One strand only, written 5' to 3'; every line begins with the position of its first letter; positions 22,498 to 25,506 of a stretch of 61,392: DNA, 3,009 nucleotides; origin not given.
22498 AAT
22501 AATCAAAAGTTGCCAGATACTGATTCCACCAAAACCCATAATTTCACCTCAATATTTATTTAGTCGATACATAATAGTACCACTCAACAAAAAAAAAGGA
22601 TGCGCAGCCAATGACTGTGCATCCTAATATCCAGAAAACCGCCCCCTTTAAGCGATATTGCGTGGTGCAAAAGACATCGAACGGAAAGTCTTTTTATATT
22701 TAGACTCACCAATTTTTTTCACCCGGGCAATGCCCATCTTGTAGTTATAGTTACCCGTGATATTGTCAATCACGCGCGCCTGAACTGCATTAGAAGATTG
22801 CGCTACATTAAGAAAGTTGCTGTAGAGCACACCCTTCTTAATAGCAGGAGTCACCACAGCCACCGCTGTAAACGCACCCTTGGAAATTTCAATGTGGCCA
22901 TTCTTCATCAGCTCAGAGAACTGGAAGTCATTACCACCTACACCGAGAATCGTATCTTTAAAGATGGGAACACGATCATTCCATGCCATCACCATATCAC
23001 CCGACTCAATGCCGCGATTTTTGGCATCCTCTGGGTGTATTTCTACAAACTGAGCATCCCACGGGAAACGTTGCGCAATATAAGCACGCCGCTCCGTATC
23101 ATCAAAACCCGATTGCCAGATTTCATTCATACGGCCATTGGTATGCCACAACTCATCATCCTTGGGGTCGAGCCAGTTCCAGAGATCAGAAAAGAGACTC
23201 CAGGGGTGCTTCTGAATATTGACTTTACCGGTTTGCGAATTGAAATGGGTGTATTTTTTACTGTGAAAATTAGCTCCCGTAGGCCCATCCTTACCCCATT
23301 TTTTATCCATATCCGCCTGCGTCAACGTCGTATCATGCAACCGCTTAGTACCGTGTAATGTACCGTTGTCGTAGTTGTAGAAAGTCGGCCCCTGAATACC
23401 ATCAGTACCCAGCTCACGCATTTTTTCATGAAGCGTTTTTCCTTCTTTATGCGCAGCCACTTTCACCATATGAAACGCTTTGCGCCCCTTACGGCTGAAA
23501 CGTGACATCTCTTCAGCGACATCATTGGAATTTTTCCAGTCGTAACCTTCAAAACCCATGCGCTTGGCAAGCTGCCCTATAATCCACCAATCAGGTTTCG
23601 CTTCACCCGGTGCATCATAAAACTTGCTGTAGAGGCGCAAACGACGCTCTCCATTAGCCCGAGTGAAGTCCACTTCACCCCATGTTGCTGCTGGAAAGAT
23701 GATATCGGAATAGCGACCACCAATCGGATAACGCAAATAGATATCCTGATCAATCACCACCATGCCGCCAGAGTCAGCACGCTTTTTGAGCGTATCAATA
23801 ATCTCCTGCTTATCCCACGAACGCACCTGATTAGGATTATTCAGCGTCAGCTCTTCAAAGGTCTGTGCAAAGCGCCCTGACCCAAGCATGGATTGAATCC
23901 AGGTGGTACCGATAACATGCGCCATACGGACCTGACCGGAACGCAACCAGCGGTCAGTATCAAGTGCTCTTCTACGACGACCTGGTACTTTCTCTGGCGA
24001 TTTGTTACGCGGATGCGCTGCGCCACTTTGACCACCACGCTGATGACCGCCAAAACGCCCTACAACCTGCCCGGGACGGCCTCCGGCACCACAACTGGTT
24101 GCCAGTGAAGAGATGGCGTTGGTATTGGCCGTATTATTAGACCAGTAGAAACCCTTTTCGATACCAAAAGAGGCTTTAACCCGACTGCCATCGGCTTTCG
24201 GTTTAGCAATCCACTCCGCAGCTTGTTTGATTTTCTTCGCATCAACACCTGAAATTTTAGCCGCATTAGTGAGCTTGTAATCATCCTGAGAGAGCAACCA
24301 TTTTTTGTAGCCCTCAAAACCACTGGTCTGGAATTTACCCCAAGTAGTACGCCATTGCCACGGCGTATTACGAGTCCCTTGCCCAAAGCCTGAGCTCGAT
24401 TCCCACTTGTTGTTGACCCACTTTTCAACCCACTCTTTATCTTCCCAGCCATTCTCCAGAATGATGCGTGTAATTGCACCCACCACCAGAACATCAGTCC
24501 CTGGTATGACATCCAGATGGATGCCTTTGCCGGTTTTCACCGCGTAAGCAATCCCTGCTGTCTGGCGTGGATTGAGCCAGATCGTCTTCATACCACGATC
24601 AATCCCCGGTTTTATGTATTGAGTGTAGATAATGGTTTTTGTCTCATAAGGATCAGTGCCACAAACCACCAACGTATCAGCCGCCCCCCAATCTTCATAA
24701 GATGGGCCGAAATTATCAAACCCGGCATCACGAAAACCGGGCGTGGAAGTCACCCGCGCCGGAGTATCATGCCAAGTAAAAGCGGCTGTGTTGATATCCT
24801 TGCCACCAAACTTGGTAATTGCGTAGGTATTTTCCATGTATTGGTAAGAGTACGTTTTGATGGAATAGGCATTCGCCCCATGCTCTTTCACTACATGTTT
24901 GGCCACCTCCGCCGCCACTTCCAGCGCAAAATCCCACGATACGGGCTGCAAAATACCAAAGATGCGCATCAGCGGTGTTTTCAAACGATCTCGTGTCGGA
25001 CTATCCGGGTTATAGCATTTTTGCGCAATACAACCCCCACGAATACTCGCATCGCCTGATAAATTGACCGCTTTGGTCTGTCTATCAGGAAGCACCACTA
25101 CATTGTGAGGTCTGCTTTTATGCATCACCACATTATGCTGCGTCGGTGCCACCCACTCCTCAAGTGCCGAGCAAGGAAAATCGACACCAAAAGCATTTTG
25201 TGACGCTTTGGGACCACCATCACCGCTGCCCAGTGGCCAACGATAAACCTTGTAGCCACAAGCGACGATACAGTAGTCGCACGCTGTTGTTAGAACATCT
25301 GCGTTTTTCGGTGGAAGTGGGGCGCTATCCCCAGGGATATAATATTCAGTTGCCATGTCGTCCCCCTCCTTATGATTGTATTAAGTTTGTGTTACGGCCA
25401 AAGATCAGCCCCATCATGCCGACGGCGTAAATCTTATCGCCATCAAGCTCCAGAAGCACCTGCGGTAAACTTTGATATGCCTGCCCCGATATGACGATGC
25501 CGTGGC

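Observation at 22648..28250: AioAB-like molybdoenzyme in one operon with two di-haem cytochrome c peroxidases: candidate iodate reductase (IdrP-IdrP-IdrB-IdrA) locus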

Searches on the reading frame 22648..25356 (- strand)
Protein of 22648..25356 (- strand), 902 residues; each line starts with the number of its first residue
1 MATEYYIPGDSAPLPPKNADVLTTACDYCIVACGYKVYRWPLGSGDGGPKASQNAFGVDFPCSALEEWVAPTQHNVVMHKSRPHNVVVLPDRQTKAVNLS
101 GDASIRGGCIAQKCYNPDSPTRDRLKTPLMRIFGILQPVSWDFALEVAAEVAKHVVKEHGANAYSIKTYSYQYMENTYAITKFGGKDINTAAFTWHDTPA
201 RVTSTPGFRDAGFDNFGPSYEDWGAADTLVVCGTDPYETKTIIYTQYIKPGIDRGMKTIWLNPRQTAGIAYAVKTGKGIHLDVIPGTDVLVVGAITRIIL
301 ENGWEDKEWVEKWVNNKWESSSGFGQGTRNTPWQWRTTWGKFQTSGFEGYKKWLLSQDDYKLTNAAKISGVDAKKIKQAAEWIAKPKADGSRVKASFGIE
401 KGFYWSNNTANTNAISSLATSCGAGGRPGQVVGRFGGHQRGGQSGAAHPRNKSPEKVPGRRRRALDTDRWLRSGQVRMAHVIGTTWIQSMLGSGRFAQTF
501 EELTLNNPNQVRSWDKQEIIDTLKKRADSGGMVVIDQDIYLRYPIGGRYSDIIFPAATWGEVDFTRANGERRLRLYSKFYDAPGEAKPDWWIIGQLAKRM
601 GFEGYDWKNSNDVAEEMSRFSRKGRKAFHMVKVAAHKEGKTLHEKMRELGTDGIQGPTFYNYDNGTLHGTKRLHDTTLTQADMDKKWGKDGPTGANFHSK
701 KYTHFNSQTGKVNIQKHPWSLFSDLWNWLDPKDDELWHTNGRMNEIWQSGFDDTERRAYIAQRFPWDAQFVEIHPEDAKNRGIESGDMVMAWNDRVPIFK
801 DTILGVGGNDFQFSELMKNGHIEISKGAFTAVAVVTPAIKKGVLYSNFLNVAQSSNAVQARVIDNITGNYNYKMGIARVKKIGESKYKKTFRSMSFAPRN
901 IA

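Call 7: search_protein_families(library=pfam, proteins=[window:22648-25356:-])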
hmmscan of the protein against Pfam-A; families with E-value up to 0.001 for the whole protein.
window:22648-25356:- (902 aa): 3 families
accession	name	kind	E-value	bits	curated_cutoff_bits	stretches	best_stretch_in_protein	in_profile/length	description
PF18465.7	Rieske_3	-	1.7e-35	121.6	25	1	26-121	1-96/96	Rieske 3Fe-4S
PF00384.28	Molybdopterin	-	8.2e-34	117.6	24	1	124-599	1-353/353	Molybdopterin oxidoreductase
PF01568.27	Molydop_binding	-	1.6e-12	47.9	26.8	1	736-795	1-56/110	Molydopterin dinucleotide binding domain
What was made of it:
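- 22648..25356 (-): idrA: 902-aa molybdopterin catalytic subunit with an N-terminal 3Fe-4S motif and no signal peptide. Pfam finds Rieske_3, Molybdopterin and Molydop_binding (call 7).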

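Call 8: search_protein_families(library=ncbifam, proteins=[window:22648-25356:-])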
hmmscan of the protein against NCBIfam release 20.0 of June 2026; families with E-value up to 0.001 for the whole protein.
window:22648-25356:- (902 aa): 19 families
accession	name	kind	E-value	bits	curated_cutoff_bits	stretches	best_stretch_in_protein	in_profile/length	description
TIGR02693.1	arsenite_ox_L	equivalog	2e-123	413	359.05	1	13-795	3-751/806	arsenate reductase (azurin) large subunit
TIGR01591.1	Fdh-alpha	equivalog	5.4e-51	173.5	666.25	2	344-641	238-514/672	formate dehydrogenase subunit alpha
NF047855.1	AssmNtatRedNasC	equivalog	9.6e-29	100.2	1100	2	119-316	72-265/708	assimilatory nitrate reductase catalytic subunit NasC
NF010055.0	PRK13532.1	equivalog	3.5e-28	98.3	904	1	121-795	94-772/830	nitrate reductase catalytic subunit NapA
TIGR01706.1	NAPA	equivalog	3.1e-26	92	930.55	1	121-795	94-772/830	periplasmic nitrate reductase subunit alpha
NF041323.1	Nitr_red_NasA_Halo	equivalog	3.8e-19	68.7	1000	2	117-313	44-235/673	assimilatory nitrate reductase NasA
TIGR02166.1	dmsA_ynfE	subfamily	3.4e-17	61.8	777.7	1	103-440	88-406/794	DMSO/selenate family reductase complex A subunit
TIGR00509.1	bisC_fam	subfamily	1.8e-14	53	1017.55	1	344-626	259-535/772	molybdopterin guanine dinucleotide-containing S/N-oxide reductase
TIGR03479.1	DMSO_red_II_alp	subfamily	4.6e-13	48.2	984.75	1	358-601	396-644/913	molybdopterin-dependent oxidoreductase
NF012032.0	PRK15488.1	equivalog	5.1e-12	44.6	694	1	98-315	77-282/759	thiosulfate reductase PhsA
TIGR01553.1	formate-DH-alph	equivalog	4e-11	41.4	814.2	1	221-324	217-314/1009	formate dehydrogenase-N subunit alpha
NF005895.0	PRK07860.1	equivalog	3.8e-09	35.1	802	1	121-295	288-455/811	NADH-quinone oxidoreductase subunit G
TIGR01973.1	NuoG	equivalog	3.2e-07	29.5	470.05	1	122-249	267-386/606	NADH-quinone oxidoreductase subunit NuoG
NF041513.1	formate_DH_Act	exception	7.2e-07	27.4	1400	1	221-316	208-297/1067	formate dehydrogenase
NF041885.1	selenate_YnfE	exception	1e-06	26.9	1675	0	103-314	92-306/805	selenate/tellurate reductase subunit YnfE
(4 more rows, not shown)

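Call 9: search_solved_structures(query=window:22648-25356:-, show_alignments=1)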
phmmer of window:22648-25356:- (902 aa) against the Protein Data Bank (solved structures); distinct sequences matched with E-value up to 0.001: 33.
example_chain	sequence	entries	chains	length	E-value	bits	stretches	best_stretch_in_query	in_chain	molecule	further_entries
5nqd_A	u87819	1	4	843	1.6e-84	287.9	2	10-692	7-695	AroA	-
8ed4_A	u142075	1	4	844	1.6e-84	287.9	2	10-692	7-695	AroA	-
4aay_A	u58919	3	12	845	1.7e-84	287.8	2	10-692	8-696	AROA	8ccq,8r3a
8cff_A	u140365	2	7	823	9.3e-68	232.4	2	8-312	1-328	Arsenite oxidase subunit AioA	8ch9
8ch9_G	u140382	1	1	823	1.8e-67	231.4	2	8-312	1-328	Arsenite oxidase subunit AioA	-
8rtl_E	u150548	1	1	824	2.2e-67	231.1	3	10-312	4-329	Arsenite oxidase subunit AioA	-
8rtl_G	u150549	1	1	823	2.7e-67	230.9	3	10-312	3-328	Arsenite oxidase subunit AioA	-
8cgs_A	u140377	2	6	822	3.3e-67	230.6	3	10-312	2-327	Arsenite oxidase subunit AioA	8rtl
8rtm_A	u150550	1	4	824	4.8e-67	230.1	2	8-312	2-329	Arsenite oxidase subunit AioA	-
1g8j_A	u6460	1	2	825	9.5e-66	225.7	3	8-312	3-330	ARSENITE OXIDASE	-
1g8k_A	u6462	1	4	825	1.2e-65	225.5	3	8-312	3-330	ARSENITE OXIDASE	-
7qv7_S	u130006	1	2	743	1.7e-29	105.8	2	349-619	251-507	Hydrogen dependent carbon dioxide reductase subunit FdhF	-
9t1s_L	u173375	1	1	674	3.1e-29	104.9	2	344-620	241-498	formate dehydrogenase (coenzyme F420)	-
1ogy_A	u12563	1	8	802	8.1e-23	83.7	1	101-601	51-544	PERIPLASMIC NITRATE REDUCTASE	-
7bkb_D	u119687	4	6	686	5.1e-21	77.7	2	535-618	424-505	Formate dehydrogenase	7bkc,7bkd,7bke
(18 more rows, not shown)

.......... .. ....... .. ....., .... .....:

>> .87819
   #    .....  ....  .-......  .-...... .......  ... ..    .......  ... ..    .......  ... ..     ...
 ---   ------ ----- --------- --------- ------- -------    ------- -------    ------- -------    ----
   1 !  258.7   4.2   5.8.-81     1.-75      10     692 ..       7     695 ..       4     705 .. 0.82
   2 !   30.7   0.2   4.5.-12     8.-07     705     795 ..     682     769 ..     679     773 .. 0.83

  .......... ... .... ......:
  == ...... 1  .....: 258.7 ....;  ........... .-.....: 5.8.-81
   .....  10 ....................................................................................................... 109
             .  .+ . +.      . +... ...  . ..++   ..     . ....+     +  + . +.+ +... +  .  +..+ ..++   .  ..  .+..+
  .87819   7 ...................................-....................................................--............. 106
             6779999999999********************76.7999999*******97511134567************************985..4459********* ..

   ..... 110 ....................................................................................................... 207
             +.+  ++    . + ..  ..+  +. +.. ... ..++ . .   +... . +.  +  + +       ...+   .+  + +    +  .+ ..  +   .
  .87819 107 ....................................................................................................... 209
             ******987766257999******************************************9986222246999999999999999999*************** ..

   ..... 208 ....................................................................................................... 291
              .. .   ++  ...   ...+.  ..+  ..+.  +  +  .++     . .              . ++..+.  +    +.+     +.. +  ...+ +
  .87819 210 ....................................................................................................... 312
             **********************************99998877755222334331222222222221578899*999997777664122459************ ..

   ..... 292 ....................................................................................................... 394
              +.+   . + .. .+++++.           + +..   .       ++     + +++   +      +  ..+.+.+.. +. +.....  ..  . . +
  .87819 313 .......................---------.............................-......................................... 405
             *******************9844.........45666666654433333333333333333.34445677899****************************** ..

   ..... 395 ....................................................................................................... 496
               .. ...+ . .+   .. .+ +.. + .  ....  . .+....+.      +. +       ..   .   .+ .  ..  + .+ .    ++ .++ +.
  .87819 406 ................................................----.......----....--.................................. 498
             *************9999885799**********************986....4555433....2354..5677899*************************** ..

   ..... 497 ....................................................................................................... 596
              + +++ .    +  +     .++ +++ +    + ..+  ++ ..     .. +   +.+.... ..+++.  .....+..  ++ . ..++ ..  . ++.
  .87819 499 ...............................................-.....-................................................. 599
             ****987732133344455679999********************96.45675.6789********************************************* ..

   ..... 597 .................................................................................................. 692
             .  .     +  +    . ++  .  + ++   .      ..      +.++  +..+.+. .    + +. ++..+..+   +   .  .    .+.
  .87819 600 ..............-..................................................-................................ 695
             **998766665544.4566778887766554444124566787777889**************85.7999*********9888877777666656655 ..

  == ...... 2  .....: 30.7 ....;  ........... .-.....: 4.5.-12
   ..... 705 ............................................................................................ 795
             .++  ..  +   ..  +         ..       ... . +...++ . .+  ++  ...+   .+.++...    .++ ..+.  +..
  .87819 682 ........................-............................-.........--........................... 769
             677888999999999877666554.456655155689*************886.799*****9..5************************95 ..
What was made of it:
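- The best solved structures are AioA (call 9).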

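Call 16: find_homologous_proteins(query=window:22648-25356:-, max_evalue=1e-20)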
Query window:22648-25356:- (902 aa): 1403 proteins with E <= 1e-20 among 8000 candidates; the best 120 are listed.
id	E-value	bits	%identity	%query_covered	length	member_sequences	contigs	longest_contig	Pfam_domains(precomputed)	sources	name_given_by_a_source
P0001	0.0e+0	2081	96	100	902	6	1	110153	PF00384.28,PF01568.28,PF18465.8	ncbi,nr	ncbi:MAG: arsenate reductase (azurin) large subunit [Gammaproteobacteria bacterium]|nr:arsenate redu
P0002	0.0e+0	1745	78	100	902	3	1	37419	PF00384.28,PF01568.28,PF18465.8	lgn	-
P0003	0.0e+0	1715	77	100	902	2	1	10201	PF00384.28,PF01568.28,PF18465.8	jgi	-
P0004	0.0e+0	1711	76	100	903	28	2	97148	PF00384.28,PF01568.28,PF18465.8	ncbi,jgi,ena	-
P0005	0.0e+0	1704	77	100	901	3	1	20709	PF00384.28,PF01568.28,PF18465.8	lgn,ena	-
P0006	0.0e+0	1702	76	100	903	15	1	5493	PF00384.28,PF01568.28,PF18465.8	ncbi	-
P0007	0.0e+0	1695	76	100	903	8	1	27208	PF00384.28,PF01568.28,PF18465.8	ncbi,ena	-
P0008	0.0e+0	1628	75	100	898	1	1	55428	PF00384.28,PF01568.28,PF18465.8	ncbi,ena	-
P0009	0.0e+0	1625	74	100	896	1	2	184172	PF00384.28,PF01568.28,PF18465.8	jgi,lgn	jgi:arsenite oxidase large subunit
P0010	0.0e+0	1623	75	100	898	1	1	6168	PF00384.28,PF01568.28,PF18465.8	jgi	-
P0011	0.0e+0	1622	74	100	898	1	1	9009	PF00384.28,PF01568.28,PF18465.8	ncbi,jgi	-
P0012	0.0e+0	1621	74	100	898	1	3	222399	PF00384.28,PF01568.28,PF18465.8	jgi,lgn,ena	-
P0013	0.0e+0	1620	74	100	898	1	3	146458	PF00384.28,PF01568.28,PF18465.8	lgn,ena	-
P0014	0.0e+0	1620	74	100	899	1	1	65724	PF00384.28,PF01568.28,PF18465.8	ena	-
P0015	0.0e+0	1619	74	100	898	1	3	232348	PF00384.28,PF01568.28,PF18465.8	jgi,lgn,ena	-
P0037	0.0e+0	1595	72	100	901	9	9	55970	PF00384.28,PF01568.28,PF18465.8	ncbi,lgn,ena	-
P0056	0.0e+0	1572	72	100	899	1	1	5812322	PF00384.28,PF01568.28,PF18465.8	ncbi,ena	-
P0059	0.0e+0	1569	72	100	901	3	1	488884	PF00384.28,PF01568.28,PF18465.8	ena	-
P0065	0.0e+0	1562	72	100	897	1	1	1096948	PF00384.28,PF01568.28,PF18465.8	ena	-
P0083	0.0e+0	1551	71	100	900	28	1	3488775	PF00384.28,PF01568.28,PF18465.8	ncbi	-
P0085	0.0e+0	1549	71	100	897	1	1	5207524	PF00384.28,PF01568.28,PF18465.8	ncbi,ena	-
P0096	0.0e+0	1535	71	100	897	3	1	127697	PF00384.28,PF01568.28,PF18465.8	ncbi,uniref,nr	ncbi:arsenate reductase (azurin) large subunit [Sedimenticola hydrogenitrophicus]|uniref:arsenate re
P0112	0.0e+0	1519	69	100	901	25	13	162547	PF00384.28,PF01568.28,PF18465.8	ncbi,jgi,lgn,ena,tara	tara:strand:+ start:922 stop:3627 length:2706 start_codon:yes stop_codon:yes gene_type:complete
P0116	0.0e+0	1516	70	100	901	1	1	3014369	PF00384.28,PF01568.28,PF18465.8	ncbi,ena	-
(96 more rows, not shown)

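Call 22: find_related_loci(query=A1, collection=genome_contigs, flank=10000)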
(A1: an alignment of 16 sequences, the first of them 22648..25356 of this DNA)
Query A1 (902 aa) in genome_contigs; peptide patterns used: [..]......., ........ (x = any residue, [..] = any of these).
599 stretches matched a pattern (row limit reached: there are more); 507 encode a relative of the query (tblastn E <= 1e-3); the best 80 are kept; 80 distinct loci.
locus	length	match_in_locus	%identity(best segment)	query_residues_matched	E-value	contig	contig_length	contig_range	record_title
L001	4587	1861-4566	78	1-902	0e+0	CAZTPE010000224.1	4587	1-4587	MAG TPA_asm: uncultured Ectothiorhodospiraceae bacterium isolate SRP128015_co1_67 genome assembly, contig: NODE_34582_le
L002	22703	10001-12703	77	1-901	0e+0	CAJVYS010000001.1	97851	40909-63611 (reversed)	MAG TPA_asm: uncultured Gammaproteobacteria bacterium isolate DRR093004_bin.26_MetaBAT_v2.12.1_MAG genome assembly, cont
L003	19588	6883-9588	76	1-902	0e+0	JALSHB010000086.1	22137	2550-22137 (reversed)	MAG: Chromatiales bacterium isolate 354-166_metabat1_scaf2bin.062 354-166_scaffold_2249_c1, whole genome shotgun sequenc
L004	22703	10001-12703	76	1-901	0e+0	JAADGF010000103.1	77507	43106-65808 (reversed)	MAG: Gammaproteobacteria bacterium isolate M_MetaBat.104 contig-127_160, whole genome shotgun sequence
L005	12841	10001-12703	76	1-901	0e+0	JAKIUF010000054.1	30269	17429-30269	MAG: Gammaproteobacteria bacterium isolate D100SM.bin.11 NODE_676_length_30269_cov_5.230210, whole genome shotgun sequen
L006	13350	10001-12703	77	1-902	0e+0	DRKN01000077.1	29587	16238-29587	MAG TPA_asm: Gammaproteobacteria bacterium isolate HyVt-441 HyVt-441_k145_273310, whole genome shotgun sequence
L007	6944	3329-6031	76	1-902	0e+0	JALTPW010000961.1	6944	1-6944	MAG: Chromatiales bacterium isolate S140_maxbin2_scaf2bin.116 S140_NODE_8055_length_6944_cov_5.432302, whole genome shot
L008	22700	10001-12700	76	1-901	0e+0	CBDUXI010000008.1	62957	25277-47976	MAG TPA_asm: uncultured bacterium isolate SRR22302370_binner23_Refined_106 genome assembly, contig: ERZ25074855.155, who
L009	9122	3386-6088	76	1-901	0e+0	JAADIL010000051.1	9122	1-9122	MAG: Gammaproteobacteria bacterium isolate M_MetaBat.51 contig-127_13363, whole genome shotgun sequence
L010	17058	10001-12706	76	1-902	0e+0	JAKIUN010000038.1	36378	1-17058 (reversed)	MAG: Gammaproteobacteria bacterium isolate D100SM.bin.19 NODE_524_length_36378_cov_42.298723, whole genome shotgun seque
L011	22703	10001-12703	76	1-901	0e+0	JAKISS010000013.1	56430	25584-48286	MAG: Gammaproteobacteria bacterium isolate D96SM.bin.23 NODE_397_length_56430_cov_54.691508, whole genome shotgun sequen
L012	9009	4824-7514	74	1-901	0e+0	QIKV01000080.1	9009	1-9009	MAG: Oceanospirillales bacterium isolate SZUA-36 Ga0063293_10009264, whole genome shotgun sequence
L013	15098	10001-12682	74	5-902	0e+0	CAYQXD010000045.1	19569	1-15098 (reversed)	MAG TPA_asm: uncultured Thiotrichaceae bacterium isolate SRP215229_co1_115 genome assembly, contig: NODE_1595_length_195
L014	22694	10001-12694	75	1-902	0e+0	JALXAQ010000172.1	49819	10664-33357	MAG: Thiotrichaceae bacterium isolate T2_metabat2_scaf2bin.004 T2_NODE_382_length_49819_cov_3.525960, whole genome shotg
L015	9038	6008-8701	73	1-902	0e+0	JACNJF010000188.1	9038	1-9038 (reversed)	MAG: Gammaproteobacteria bacterium isolate NIOZ-UU29 NIOZ-UU_NODE_9644_length_9038_cov_17.2647, whole genome shotgun seq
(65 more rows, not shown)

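Call 27: find_encoding_contigs(protein=P0001, flank=10000, max_places=3)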
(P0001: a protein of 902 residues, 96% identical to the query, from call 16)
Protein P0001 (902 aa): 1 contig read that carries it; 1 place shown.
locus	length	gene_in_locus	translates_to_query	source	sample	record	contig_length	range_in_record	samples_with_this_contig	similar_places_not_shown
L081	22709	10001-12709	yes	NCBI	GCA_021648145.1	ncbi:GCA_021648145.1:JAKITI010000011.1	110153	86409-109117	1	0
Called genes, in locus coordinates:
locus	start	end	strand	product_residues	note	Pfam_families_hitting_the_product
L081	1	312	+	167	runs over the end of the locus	PF01467:CTP_transf_like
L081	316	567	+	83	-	PF00037:Fer4 (weak), PF13237:Fer4_10 (faint), PF12838:Fer4_7 (weak)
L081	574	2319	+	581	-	PF01019:G_glu_transpept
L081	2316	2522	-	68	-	PF10276:zf-CHCC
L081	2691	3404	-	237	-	PF00230:MIP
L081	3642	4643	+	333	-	PF01547:SBP_bac_1, PF13531:SBP_bac_11, PF13416:SBP_bac_8, PF13343:SBP_bac_6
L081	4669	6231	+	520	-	PF00528:BPD_transp_1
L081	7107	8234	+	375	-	PF03150:CCP_MauG, PF00034:Cytochrom_C (faint)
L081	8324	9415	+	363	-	PF03150:CCP_MauG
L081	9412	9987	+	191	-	PF00355:Rieske (weak)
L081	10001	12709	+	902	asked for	PF18465:Rieske_3, PF00384:Molybdopterin, PF01568:Molydop_binding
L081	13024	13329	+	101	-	PF02416:TatA_B_E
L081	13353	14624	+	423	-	PF00202:Aminotran_3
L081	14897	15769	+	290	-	-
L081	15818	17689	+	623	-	PF00496:SBP_bac_5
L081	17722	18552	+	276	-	PF01510:Amidase_2, PF08239:SH3_3 (weak)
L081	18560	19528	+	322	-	PF01636:APH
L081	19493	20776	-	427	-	PF09335:VTT_dom, PF14067:LssY_C (faint)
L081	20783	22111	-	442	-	PF02321:OEP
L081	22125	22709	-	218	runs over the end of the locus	PF01135:PCMT, PF00398:RrnaAD (weak), PF13489:Methyltransf_23 (weak), PF13847:Methyltransf_31, PF08241:Methyltransf_11 (weak), PF08242:Methyltransf_12 (weak), PF13649:Methyltransf_25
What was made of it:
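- Checked: The longest ORF runs on to a GTG at 28331, but the 96%-identical relative L081 is called at 375 aa (call 27).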
